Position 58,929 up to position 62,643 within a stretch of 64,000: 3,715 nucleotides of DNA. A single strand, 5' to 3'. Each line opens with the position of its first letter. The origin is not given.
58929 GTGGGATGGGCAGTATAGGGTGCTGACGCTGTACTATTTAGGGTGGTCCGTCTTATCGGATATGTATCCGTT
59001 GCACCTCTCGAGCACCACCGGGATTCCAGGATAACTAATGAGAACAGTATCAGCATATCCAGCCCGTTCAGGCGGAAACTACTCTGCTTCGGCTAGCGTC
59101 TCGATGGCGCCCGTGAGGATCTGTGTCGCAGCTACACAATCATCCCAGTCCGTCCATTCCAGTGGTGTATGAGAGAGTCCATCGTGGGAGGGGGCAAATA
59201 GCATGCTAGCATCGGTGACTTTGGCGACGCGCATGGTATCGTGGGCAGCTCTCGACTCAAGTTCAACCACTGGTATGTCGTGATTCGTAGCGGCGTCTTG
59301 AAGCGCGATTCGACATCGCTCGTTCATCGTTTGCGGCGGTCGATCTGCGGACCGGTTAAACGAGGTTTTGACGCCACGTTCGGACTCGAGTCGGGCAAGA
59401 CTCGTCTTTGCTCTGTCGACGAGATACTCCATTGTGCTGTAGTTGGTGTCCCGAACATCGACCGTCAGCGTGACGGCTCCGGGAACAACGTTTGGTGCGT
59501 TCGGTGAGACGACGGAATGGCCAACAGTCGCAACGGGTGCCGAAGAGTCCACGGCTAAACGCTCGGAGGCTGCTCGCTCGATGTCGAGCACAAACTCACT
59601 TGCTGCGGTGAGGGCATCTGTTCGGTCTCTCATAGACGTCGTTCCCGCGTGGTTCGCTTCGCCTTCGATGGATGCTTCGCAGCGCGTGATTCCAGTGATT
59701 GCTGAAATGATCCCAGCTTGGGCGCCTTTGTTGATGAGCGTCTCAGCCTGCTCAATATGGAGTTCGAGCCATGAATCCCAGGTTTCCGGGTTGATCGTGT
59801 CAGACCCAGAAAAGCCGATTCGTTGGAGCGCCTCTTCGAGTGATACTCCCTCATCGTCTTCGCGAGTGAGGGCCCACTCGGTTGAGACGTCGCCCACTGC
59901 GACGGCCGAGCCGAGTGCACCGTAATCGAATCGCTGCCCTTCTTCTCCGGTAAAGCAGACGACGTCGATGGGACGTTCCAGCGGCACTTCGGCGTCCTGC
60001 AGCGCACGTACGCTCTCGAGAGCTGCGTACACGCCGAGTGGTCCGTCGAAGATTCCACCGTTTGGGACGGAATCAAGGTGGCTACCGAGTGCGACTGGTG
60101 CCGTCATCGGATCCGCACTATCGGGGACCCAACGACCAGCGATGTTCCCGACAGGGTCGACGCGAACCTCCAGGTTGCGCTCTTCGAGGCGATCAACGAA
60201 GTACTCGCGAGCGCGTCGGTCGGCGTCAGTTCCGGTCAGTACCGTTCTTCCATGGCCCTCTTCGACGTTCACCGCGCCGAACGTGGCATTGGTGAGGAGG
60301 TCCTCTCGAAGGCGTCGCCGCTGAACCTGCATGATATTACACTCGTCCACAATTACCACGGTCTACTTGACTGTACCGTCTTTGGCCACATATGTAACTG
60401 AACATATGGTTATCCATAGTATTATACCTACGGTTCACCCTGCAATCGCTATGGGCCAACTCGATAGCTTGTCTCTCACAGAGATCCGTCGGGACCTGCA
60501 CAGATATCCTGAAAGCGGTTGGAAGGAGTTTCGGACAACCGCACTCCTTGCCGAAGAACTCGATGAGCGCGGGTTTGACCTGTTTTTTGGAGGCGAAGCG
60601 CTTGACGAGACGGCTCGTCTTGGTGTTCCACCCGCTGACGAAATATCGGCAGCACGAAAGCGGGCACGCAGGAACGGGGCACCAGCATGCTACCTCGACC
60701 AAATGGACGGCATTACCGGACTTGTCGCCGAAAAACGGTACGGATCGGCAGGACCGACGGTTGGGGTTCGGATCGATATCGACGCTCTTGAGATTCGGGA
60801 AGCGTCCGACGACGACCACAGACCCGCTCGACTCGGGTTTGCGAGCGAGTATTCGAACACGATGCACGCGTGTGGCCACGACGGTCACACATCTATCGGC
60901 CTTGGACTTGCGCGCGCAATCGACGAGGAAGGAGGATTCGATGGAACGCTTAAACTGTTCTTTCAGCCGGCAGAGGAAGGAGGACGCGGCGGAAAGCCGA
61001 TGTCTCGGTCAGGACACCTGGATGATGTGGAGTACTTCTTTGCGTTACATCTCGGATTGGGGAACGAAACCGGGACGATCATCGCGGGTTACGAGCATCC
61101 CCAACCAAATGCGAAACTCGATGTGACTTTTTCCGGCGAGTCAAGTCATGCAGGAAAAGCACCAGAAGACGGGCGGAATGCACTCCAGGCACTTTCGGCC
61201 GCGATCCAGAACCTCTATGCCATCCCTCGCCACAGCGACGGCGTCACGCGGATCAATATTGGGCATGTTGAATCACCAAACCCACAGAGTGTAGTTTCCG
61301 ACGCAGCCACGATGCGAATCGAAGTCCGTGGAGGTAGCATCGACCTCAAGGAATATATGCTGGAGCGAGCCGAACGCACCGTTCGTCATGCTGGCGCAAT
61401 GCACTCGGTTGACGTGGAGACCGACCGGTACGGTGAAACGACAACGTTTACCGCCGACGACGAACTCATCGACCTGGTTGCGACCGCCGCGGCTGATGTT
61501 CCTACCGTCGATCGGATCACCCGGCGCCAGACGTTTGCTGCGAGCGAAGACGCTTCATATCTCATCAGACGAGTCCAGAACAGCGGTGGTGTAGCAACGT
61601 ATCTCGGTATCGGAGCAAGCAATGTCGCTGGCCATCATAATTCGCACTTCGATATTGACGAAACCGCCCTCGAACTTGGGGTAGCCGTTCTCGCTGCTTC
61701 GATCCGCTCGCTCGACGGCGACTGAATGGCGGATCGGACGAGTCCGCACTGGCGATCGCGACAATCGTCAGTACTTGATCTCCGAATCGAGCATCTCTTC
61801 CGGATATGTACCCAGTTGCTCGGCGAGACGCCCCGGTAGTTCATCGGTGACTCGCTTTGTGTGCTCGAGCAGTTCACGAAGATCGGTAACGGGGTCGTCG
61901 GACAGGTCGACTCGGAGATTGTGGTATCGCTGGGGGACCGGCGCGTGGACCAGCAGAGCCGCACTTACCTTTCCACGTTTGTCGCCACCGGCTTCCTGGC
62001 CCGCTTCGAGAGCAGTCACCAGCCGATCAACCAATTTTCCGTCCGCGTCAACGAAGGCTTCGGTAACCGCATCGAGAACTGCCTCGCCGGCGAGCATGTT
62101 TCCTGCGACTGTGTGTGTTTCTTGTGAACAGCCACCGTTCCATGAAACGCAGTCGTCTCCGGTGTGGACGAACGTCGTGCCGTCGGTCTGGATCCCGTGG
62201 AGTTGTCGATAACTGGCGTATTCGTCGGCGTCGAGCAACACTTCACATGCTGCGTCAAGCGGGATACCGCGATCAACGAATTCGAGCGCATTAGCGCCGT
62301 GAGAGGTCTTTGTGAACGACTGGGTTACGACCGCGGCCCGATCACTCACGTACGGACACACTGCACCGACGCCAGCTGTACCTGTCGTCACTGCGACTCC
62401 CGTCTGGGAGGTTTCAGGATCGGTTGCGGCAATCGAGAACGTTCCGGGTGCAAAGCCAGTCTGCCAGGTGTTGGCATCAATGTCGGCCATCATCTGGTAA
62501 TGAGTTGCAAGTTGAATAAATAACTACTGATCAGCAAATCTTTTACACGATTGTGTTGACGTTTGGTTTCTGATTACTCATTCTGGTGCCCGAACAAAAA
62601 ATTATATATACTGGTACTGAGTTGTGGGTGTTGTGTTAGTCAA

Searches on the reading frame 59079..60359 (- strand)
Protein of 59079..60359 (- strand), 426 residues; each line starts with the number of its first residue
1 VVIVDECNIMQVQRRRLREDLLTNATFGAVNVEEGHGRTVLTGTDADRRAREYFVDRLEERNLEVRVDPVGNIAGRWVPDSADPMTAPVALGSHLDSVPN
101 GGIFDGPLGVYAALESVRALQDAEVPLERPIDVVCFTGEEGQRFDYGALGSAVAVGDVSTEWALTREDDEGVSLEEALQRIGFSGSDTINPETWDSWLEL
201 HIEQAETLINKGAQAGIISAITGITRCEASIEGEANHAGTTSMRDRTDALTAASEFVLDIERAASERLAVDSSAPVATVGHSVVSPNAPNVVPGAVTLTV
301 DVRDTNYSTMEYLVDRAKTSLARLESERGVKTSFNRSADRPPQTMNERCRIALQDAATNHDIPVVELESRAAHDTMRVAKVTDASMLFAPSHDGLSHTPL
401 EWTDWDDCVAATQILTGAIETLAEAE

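Call 7: search_protein_families(library=pfam, proteins=[window:59079-60359:-], max_evalue=0.01)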
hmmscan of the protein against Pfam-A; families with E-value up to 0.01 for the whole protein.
window:59079-60359:- (426 aa): 3 families
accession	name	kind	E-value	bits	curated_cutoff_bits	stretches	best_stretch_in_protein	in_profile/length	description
PF01546.33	Peptidase_M20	-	2.8e-17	63.7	24.6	1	90-420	1-205/206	Peptidase family M20/M25/M40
PF04389.22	Peptidase_M28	-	1.1e-09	38.8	21.3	1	72-153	1-75/193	Peptidase family M28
PF07687.19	M20_dimer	-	3.6e-05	24.1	21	1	222-322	4-100/107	Peptidase dimerisation domain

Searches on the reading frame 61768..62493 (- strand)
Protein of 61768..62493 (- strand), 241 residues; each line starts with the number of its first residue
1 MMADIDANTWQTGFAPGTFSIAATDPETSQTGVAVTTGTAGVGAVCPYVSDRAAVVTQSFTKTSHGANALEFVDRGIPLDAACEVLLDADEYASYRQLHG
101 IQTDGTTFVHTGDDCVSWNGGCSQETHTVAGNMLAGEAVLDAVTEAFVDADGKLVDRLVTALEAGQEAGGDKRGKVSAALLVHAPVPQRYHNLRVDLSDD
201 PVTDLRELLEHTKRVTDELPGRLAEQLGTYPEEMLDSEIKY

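Call 40: find_encoding_contigs(protein=window:61768-62493:-, flank=10000, max_places=3)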
Protein window:61768-62493:- (241 aa): 1 contig read that carries it; 1 place shown.
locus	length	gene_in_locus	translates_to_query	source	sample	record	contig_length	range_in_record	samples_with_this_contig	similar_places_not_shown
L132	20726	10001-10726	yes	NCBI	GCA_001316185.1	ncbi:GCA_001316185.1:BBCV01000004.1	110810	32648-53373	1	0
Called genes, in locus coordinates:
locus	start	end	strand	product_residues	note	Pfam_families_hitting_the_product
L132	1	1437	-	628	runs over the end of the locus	PF01609:DDE_Tnp_1 (weak)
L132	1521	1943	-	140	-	-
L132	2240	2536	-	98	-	-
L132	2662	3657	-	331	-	PF00589:Phage_integrase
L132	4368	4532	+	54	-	-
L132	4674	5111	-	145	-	PF00005:ABC_tran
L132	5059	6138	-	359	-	PF00005:ABC_tran, PF08352:oligo_HPY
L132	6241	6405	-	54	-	-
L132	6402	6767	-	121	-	PF00528:BPD_transp_1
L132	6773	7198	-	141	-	-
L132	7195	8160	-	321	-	PF19300:BPD_transp_1_N, PF00528:BPD_transp_1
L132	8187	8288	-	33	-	-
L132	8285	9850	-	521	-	PF00496:SBP_bac_5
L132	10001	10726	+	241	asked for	PF06267:DUF1028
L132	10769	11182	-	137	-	PF01546:Peptidase_M20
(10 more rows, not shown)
